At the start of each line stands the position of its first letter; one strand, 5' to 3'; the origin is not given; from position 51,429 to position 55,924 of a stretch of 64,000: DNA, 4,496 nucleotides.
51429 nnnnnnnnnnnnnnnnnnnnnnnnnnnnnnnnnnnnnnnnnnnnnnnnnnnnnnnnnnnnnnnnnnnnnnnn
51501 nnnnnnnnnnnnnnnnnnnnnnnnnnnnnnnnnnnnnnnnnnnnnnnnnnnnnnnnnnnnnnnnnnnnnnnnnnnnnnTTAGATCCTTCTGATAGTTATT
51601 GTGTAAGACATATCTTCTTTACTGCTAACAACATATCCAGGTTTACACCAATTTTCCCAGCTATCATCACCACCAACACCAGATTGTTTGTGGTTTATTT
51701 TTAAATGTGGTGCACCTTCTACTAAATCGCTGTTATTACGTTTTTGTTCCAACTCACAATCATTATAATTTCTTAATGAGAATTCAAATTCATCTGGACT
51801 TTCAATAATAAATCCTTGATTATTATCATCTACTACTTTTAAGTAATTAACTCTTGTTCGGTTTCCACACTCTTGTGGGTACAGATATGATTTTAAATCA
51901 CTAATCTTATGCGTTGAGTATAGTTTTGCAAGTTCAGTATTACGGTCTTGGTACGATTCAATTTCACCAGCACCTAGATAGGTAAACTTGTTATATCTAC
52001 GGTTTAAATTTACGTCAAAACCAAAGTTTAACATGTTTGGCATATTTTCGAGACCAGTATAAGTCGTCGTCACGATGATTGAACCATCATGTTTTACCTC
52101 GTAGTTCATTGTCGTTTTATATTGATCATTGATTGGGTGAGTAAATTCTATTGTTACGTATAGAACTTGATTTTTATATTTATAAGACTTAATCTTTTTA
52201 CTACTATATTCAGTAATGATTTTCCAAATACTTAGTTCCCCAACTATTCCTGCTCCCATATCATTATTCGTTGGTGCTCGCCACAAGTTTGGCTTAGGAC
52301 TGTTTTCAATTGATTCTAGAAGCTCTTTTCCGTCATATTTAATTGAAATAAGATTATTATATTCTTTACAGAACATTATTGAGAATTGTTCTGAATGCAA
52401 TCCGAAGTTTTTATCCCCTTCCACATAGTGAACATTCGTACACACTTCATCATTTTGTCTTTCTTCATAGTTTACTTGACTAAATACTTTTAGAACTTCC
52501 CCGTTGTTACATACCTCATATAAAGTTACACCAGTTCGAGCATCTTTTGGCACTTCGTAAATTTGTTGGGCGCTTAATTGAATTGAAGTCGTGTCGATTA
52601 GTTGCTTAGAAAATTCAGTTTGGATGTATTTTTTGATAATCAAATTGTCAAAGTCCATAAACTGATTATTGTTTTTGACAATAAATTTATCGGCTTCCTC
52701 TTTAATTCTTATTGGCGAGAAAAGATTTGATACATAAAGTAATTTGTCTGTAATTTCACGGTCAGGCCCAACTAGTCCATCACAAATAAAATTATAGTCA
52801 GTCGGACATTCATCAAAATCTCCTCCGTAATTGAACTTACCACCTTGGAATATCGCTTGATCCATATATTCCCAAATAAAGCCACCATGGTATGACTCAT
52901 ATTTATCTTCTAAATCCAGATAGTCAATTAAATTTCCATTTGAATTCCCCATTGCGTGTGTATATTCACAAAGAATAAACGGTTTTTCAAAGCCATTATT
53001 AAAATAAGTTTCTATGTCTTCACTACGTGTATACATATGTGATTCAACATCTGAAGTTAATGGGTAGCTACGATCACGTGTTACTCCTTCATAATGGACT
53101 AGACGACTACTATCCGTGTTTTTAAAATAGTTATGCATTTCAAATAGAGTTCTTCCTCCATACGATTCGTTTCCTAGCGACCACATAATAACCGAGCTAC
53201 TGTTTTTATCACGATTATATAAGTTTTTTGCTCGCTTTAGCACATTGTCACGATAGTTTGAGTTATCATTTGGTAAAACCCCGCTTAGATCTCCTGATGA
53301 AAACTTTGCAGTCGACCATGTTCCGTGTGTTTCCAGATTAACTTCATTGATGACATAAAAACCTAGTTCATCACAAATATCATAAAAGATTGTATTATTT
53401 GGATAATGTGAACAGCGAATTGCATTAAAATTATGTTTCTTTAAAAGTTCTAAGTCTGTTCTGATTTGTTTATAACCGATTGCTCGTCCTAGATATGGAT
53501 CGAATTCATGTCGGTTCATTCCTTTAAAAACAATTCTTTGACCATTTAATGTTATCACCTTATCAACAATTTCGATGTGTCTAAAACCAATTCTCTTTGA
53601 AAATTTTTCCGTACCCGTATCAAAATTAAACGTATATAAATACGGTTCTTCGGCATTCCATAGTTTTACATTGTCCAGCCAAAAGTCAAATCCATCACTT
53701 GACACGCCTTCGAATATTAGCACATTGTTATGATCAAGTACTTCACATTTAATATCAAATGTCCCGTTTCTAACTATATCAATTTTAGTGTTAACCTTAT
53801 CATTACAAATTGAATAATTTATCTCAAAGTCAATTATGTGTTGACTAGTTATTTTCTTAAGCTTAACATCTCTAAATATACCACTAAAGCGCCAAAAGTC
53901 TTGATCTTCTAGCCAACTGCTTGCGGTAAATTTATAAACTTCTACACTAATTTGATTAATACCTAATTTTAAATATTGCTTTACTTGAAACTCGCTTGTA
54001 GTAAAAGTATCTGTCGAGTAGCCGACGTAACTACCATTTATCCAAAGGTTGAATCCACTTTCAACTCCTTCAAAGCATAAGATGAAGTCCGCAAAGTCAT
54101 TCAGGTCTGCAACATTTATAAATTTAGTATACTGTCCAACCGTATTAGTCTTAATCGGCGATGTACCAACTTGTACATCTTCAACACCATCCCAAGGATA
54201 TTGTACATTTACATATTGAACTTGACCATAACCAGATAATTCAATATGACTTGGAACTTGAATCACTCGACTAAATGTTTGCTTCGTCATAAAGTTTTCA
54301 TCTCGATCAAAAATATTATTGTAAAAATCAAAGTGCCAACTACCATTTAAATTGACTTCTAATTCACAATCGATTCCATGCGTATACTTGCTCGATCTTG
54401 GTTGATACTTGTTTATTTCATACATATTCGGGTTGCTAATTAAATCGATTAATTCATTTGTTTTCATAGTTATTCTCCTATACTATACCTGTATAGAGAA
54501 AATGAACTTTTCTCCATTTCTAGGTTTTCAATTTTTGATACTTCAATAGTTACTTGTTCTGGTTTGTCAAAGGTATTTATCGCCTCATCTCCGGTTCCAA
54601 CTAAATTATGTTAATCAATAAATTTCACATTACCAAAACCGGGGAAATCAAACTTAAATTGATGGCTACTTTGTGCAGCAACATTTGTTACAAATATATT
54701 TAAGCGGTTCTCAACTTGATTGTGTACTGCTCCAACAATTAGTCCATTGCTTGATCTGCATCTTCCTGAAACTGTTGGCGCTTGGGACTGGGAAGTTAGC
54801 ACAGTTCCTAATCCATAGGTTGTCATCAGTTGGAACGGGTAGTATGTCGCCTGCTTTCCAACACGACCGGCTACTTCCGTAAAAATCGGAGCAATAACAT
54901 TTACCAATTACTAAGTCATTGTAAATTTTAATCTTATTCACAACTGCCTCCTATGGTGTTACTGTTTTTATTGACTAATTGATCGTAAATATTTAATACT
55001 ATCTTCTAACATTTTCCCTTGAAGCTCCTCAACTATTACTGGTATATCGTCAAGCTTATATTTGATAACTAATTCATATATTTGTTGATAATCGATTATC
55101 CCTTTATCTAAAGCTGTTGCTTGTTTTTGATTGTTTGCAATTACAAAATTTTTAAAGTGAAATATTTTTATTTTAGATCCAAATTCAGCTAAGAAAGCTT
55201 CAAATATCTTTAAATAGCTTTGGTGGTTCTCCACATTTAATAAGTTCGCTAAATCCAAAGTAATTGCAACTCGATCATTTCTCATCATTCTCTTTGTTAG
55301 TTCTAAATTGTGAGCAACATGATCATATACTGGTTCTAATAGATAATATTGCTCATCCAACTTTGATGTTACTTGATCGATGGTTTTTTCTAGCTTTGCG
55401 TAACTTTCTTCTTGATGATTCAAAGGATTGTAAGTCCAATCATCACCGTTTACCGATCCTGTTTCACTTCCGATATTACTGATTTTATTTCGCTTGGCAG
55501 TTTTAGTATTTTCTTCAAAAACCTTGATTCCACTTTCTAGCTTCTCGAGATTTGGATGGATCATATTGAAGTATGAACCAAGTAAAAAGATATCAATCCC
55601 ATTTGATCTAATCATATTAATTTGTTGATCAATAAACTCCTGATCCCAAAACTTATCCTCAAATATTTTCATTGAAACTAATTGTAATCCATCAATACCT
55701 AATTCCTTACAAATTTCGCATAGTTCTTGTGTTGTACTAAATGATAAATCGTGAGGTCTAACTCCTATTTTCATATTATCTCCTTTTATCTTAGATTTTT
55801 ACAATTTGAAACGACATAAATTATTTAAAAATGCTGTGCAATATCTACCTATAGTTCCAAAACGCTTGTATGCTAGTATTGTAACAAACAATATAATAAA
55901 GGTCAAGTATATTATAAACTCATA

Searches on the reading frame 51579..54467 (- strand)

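Call 59: search_protein_families(library=pfam, proteins=[window:51579-54467:-], max_evalue=0.001)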
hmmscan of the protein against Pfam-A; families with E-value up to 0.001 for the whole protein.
window:51579-54467:- (962 aa): 5 families
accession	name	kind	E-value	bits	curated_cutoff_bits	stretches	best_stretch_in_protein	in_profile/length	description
PF02836.23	Glyco_hydro_2_C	-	8.2e-90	301.4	21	1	298-587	1-301/302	Glycosyl hydrolases family 2, TIM barrel domain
PF02929.23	Bgal_small_N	-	2.7e-51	175.1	25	1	692-959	2-248/248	Beta galactosidase small chain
PF02837.24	Glyco_hydro_2_N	-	6.1e-28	98.3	28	1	39-204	3-166/169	Glycosyl hydrolases family 2, sugar binding domain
PF00703.27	Glyco_hydro_2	-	9.4e-07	30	23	1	213-296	5-109/109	Glycosyl hydrolases family 2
PF22666.2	Glyco_hydro_2_N2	-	1.8e-06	28.6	27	1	113-179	52-119/167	Glycosyl hydrolase 2 galactose-binding domain-like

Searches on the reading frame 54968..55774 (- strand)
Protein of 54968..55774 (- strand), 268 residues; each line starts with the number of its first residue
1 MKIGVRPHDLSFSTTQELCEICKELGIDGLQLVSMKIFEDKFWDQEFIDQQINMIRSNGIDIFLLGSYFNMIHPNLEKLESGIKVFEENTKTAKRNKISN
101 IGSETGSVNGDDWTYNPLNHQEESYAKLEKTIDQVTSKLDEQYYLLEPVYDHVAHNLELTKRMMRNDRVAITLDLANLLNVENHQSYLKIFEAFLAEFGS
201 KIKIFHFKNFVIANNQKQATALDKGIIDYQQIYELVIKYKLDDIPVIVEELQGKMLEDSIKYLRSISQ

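Call 59: search_protein_families(library=pfam, proteins=[window:54968-55774:-], max_evalue=0.001)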
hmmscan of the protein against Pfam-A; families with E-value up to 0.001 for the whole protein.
window:54968-55774:- (268 aa): 1 family
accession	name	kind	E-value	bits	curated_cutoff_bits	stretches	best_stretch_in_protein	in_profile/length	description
PF01261.30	AP_endonuc_2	-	2.5e-15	57.3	31.1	1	20-265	2-248/249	Xylose isomerase-like TIM barrel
